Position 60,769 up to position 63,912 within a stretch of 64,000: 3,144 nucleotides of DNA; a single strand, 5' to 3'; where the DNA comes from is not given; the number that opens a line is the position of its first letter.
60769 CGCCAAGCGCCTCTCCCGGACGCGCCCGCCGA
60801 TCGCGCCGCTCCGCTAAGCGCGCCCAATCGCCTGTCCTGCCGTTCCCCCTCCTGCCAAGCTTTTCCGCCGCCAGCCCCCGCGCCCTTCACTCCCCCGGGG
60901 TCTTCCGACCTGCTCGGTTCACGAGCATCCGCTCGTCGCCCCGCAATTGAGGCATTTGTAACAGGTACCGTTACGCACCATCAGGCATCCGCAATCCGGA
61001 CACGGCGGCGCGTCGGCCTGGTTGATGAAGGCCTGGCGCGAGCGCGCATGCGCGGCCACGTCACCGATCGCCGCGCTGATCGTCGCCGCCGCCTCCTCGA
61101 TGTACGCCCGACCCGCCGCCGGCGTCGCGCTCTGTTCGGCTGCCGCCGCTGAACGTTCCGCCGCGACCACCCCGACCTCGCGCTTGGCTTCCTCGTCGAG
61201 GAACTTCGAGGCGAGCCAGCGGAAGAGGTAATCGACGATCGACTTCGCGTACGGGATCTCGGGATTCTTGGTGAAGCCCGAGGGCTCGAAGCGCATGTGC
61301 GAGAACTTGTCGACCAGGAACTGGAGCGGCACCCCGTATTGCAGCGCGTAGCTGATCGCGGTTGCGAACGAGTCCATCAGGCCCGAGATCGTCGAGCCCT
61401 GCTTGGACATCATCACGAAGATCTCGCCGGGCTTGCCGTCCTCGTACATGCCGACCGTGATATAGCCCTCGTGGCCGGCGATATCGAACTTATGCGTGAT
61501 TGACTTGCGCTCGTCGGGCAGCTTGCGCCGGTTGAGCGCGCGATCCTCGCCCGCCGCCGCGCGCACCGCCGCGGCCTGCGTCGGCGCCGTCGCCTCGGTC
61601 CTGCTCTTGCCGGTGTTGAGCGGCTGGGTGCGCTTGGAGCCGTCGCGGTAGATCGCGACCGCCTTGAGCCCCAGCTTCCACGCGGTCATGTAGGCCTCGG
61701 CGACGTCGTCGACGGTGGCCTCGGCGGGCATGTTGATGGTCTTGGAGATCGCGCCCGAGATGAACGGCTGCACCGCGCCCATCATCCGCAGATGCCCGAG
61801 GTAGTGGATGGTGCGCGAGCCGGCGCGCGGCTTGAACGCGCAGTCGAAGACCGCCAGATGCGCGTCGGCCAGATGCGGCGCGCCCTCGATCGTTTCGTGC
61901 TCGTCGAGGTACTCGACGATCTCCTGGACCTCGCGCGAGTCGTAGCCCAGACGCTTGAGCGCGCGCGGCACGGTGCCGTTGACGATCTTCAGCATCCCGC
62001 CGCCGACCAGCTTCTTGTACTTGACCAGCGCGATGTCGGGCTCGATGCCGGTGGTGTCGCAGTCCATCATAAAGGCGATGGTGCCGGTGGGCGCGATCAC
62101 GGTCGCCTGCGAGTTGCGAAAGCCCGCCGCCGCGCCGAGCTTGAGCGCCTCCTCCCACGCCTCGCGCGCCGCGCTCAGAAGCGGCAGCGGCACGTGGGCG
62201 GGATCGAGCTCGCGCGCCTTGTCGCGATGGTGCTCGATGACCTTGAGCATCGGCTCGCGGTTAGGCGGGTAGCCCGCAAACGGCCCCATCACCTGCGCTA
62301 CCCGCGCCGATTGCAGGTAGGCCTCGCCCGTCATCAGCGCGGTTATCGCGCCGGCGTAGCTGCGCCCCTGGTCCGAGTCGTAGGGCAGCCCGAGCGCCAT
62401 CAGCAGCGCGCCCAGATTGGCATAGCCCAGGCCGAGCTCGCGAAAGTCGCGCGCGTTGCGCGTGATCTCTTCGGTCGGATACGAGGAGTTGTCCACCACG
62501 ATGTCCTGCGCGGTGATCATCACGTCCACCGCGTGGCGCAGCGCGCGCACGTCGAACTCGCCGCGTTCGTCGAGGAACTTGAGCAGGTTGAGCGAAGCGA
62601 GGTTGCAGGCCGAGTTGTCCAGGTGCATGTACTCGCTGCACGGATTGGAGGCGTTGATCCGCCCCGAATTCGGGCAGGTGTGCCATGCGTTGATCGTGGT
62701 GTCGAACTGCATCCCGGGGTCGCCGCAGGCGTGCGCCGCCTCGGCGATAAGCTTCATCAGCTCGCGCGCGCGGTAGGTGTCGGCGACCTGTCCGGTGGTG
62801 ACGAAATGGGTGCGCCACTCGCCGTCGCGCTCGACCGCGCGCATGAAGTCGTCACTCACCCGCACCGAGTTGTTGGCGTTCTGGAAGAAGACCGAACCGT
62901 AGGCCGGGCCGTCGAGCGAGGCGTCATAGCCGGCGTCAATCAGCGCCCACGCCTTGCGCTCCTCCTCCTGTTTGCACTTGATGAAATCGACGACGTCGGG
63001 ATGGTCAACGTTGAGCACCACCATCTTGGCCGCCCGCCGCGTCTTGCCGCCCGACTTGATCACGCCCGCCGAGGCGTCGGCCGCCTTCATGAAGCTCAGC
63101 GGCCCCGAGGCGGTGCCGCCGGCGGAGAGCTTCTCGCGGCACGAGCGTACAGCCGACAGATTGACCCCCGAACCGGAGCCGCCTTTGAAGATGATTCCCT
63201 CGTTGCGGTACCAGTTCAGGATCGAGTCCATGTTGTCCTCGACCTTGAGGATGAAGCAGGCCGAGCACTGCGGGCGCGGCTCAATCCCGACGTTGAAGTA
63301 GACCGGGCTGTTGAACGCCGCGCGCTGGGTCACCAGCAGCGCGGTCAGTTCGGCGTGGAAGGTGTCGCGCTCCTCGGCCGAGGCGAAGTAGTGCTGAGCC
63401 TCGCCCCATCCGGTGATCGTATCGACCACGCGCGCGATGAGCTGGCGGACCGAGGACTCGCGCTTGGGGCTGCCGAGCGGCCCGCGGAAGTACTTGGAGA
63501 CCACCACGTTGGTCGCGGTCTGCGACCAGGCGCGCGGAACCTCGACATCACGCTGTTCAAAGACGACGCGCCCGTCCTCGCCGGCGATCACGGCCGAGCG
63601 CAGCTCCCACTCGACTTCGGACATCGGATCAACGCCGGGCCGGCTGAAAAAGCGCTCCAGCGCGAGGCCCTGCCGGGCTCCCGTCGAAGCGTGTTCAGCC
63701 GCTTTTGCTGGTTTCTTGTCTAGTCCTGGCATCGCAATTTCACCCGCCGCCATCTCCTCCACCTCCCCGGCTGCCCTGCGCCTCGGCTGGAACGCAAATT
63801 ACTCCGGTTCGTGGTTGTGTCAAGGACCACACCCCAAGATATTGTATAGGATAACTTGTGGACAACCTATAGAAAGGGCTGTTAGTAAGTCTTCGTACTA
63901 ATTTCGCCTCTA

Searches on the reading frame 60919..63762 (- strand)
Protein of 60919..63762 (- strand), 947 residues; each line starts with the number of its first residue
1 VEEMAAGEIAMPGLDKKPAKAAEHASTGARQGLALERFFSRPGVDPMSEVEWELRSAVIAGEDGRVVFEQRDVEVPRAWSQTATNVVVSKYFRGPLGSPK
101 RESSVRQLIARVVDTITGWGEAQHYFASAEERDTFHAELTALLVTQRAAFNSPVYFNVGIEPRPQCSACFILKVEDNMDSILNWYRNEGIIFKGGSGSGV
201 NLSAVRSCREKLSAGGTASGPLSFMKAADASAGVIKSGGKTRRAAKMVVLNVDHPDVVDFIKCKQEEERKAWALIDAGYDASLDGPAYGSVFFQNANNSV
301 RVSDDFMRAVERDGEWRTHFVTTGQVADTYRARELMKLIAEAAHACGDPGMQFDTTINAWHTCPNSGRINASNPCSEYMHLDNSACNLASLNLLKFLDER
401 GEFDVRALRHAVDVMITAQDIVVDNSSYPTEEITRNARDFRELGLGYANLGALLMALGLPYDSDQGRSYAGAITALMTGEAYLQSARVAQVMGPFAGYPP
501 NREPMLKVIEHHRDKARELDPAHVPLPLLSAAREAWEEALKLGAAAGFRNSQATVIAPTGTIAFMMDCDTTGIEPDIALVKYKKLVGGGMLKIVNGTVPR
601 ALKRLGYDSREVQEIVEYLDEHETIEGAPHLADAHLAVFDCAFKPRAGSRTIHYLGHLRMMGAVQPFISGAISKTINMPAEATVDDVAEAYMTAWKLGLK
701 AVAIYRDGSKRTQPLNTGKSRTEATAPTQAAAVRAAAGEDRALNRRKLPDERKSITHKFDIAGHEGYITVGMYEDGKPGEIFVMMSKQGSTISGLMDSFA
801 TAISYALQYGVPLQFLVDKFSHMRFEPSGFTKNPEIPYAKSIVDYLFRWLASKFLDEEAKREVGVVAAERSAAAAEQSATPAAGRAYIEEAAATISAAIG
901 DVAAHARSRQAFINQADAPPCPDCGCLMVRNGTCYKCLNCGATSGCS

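Call 9: find_related_loci(query=window:60919-63762:-, collection=genome_contigs, flank=3000)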
Query window:60919-63762:- (947 aa) in genome_contigs; peptide patterns used: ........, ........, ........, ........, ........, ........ (x = any residue, [..] = any of these).
600 stretches matched a pattern (row limit reached: there are more); 595 encode a relative of the query (tblastn E <= 1e-3); the best 80 are kept; 80 distinct loci.
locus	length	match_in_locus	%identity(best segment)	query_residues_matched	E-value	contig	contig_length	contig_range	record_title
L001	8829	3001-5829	85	4-947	0e+0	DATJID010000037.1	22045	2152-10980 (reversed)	MAG TPA_asm: Candidatus Binataceae bacterium isolate SMAG_U15529 k141_12417661, whole genome shotgun sequence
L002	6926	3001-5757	81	15-947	0e+0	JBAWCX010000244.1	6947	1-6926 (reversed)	MAG: Candidatus Binatus sp. isolate MFD09556_ilm_asm_bin15 k127_216190, whole genome shotgun sequence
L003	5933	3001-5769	82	30-947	0e+0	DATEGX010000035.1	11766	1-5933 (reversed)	MAG TPA_asm: Candidatus Binataceae bacterium isolate SMAG_U8796 k141_490072, whole genome shotgun sequence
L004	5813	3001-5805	80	4-947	0e+0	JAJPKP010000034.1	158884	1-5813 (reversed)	MAG: Proteobacteria bacterium isolate Centralia_MAG_89 k107_20067560, whole genome shotgun sequence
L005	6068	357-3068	80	31-947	0e+0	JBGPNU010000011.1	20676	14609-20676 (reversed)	MAG: Candidatus Binatus sp. isolate OBJ_0618_7090110_207 k141_3995032_length_20676_cov_19.3200, whole genome shotgun seq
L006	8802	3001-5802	79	4-947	0e+0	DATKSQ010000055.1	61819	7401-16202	MAG TPA_asm: Candidatus Binataceae bacterium isolate SMAG_U14058 k141_16813, whole genome shotgun sequence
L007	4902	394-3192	78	13-947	0e+0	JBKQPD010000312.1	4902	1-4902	MAG: Candidatus Binataceae bacterium isolate LAWAr2D2E2F__bin_98 LAWAr2D2E2F_000000350312, whole genome shotgun sequence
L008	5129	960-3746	80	14-947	0e+0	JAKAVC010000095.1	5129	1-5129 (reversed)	MAG: Deltaproteobacteria bacterium isolate YP3.bin70 NODE_21619_length_5129_cov_2.4988, whole genome shotgun sequence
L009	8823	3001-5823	77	4-947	0e+0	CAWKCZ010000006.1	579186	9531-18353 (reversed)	MAG: uncultured delta proteobacterium isolate MFD05502.bin.2.98 genome assembly, contig: contig_45902, whole genome shot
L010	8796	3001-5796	76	14-947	0e+0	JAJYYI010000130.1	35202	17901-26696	MAG: Deltaproteobacteria bacterium isolate FK3.bin99 NODE_2284_length_35202_cov_1.474127, whole genome shotgun sequence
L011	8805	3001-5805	76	19-947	0e+0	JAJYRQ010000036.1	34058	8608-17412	MAG: Deltaproteobacteria bacterium isolate DX1.bin15 NODE_1766_length_34058_cov_2.791017, whole genome shotgun sequence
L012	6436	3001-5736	70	24-947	0e+0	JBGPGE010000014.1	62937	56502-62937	MAG: Candidatus Binatia bacterium isolate OBJ_0618_7090110_5 k141_10403612_length_62937_cov_27.8745, whole genome shotgu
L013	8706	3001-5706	71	29-947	0e+0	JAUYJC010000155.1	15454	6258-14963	MAG: Deltaproteobacteria bacterium isolate C24_metabat.bin.121_sub C24_k141_28131, whole genome shotgun sequence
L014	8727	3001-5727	69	19-947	0e+0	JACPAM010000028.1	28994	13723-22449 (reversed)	MAG: Deltaproteobacteria bacterium isolate NC_groundwater_231_Ag_S-0.2um_58_12 S5_GD2017_2_S2_scaffold_881, whole genome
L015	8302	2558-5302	69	19-947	0e+0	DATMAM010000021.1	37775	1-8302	MAG TPA_asm: Candidatus Acidiferrales bacterium isolate SMAG_U13326 k141_207949, whole genome shotgun sequence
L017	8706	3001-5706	81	31-947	0e+0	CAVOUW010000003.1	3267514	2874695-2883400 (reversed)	MAG: uncultured delta proteobacterium isolate MFD10064.bin.1.24 genome assembly, contig: contig_9770, whole genome shotg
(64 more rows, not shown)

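Call 49: find_encoding_contigs(protein=window:60919-63753:-, flank=3000, max_places=8)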
Protein window:60919-63753:- (944 aa): 3 contigs read that carry it; 1 place shown.
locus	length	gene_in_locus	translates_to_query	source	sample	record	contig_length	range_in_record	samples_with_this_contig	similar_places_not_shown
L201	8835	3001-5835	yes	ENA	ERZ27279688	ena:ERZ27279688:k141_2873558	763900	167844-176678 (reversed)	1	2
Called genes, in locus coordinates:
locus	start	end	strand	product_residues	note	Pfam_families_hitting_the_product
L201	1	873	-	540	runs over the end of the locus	PF08811:DUF1800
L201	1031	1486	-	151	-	-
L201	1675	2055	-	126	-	-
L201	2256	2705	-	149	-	PF05258:DciA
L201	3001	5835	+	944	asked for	PF08471:Ribonuc_red_2_N, PF02867:Ribonuc_red_lgC, PF12637:TSCPD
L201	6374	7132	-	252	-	PF00106:adh_short, PF08659:KR, PF13561:adh_short_C2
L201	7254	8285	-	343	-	PF00296:Bac_luciferase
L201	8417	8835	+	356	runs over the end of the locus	PF00296:Bac_luciferase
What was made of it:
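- On Rho utilisation (rut) site: The organism is an uncultured Binataceae from a metagenome (calls 9, 49).
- Checked: Independent gene calls on the source contig place no gene between them (call 49).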

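Call 50: search_protein_families(library=pfam, proteins=[window:60919-63753:-, L009:6164-6451:+, L007:3202-3678:+, L007:3696-4052:+, L006:5821-6078:+], max_evalue=0.01)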
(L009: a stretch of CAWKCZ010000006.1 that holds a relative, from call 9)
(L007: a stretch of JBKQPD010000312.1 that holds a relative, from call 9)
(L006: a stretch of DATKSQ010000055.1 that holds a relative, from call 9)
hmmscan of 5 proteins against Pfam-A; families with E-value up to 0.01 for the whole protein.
window:60919-63753:- (944 aa): 3 families
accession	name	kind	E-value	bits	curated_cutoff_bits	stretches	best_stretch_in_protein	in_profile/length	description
PF02867.20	Ribonuc_red_lgC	-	4.4e-144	481.4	23.9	1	164-702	1-523/523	Ribonucleotide reductase, barrel domain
PF08471.15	Ribonuc_red_2_N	-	4.8e-20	72.1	27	1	60-143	1-103/103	Class II vitamin B12-dependent ribonucleotide reductase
PF12637.14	TSCPD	-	7.2e-12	45.9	22.8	1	761-848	12-85/88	TSCPD domain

L009:6164-6451:+ (95 aa): 0 families

L007:3202-3678:+ (158 aa): 0 families

L007:3696-4052:+ (118 aa): 0 families

L006:5821-6078:+ (85 aa): 0 families
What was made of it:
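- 60919..63753 (-): nrdJ, class II (B12-dependent) ribonucleotide reductase, whose transcript carries the element. Pfam (call 50); gene call on the source contig (call 49).
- Checked: The SDR gene is 59622-60380 (+) (adh_short, E 2e-53). nrdJ is 60919-63753 (-) (Ribonuc_red_lgC E 4e-144, Ribonuc_red_2_N, TSCPD) (call 50).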

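Call 70: search_protein_families(library=pfam, proteins=[L006:6700-8385:+, L009:6945-8090:+, L017:6328-6942:+, L017:6310-6699:-, L001:6214-7020:-, L007:4476-4862:+, L005:4634-5257:-, L017:7200-7658:+], max_evalue=0.001)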
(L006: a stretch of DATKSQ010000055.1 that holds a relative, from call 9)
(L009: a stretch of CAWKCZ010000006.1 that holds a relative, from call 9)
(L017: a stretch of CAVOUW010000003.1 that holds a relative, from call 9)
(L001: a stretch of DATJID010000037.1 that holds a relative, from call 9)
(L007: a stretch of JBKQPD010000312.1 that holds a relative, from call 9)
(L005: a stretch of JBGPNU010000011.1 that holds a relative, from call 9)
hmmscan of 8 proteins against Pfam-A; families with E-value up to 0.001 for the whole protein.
L006:6700-8385:+ (561 aa): 5 families
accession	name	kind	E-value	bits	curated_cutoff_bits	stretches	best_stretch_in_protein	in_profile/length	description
PF01555.25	N6_N4_Mtase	-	1.9e-42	146.1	26.7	1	24-357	1-213/221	DNA methylase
PF22722.2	NA-iREase1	-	5.9e-09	36.3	27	1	422-497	19-91/106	NACHT-associated inactive Restriction Endonuclease 1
PF04471.18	Mrr_cat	-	1.9e-05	25.2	21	1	419-496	25-99/115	Restriction endonuclease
PF03602.21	Cons_hypoth95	-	0.00027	21.1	24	0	10-43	99-133/182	Conserved hypothetical protein 95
PF02086.21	MethyltransfD12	-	0.00051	20.3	22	0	20-41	172-193/253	D12 class N6 adenine-specific DNA methyltransferase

L009:6945-8090:+ (381 aa): 0 families

L017:6328-6942:+ (204 aa): 0 families

L017:6310-6699:- (129 aa): 1 family
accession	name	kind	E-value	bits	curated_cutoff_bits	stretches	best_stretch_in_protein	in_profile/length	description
PF05973.20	Gp49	-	2.8e-25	88.6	23.9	1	20-112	1-89/90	Phage derived protein Gp49-like (DUF891)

L001:6214-7020:- (268 aa): 8 families
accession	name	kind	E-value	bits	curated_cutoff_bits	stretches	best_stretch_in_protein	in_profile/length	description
PF00561.26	Abhydrolase_1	-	4.7e-33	115.3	25.8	1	22-251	3-245/245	alpha/beta hydrolase fold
PF12697.13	Abhydrolase_6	-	5.2e-26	93.1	26.3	1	22-254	1-213/217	Alpha/beta hydrolase family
PF12146.15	Hydrolase_4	-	1.9e-20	73.7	27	1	20-250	5-238/239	Serine aminopeptidase, S33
PF00975.26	Thioesterase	-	1e-08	36.1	26.4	1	22-105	3-86/226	Thioesterase domain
PF03096.20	Ndr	-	4e-05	22.9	23.3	1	67-218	81-232/283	Ndr family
PF20408.4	Abhydrolase_11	-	0.00056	20.1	27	0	21-112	4-101/193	Alpha/beta hydrolase domain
PF03959.19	FSH1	-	0.00073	19.7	21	0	186-235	142-190/211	Serine hydrolase (FSH1)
PF12695.13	Abhydrolase_5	-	0.00094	19.4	27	0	192-235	87-130/164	Alpha/beta hydrolase family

L007:4476-4862:+ (128 aa): 1 family
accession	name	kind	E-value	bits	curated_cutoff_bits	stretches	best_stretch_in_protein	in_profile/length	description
PF01152.27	Bac_globin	-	5.1e-17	62.6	21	1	10-125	1-119/121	Bacterial-like globin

L005:4634-5257:- (207 aa): 1 family
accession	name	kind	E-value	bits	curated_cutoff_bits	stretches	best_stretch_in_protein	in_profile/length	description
PF05973.20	Gp49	-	2.3e-07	31.2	23.9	1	116-188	14-90/90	Phage derived protein Gp49-like (DUF891)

L017:7200-7658:+ (152 aa): 0 families
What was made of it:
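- It is co-directional in L006 and L007 and convergent in the window, L001, L017 and L005 (calls 50, 70). Four of the six members whose downstream neighbour was identified by Pfam have a convergent one (calls 50, 70). The element is kept where the downstream gene is co-directional (L006, L007; call 70).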

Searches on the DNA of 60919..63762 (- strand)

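Call 59: search_rna_families(sources=[L017, L008, L005, L009, L006], threshold=evalue, max_evalue=1)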
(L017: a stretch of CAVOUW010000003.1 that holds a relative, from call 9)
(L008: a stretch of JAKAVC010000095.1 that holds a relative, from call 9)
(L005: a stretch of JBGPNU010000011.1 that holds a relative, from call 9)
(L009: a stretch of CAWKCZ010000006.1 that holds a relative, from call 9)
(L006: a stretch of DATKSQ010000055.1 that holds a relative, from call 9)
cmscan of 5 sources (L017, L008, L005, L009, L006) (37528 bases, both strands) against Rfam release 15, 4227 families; matches with E-value up to 1: 1.
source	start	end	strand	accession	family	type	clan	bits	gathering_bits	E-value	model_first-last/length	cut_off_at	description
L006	6482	6561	-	RF02248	Six3os1_3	Gene; lncRNA;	-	23.3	40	0.046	1-75/75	no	Six3os1 conserved region 3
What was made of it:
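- Tried and rejected: The evalue scan of five homologous loci gave nothing on the element (call 59).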
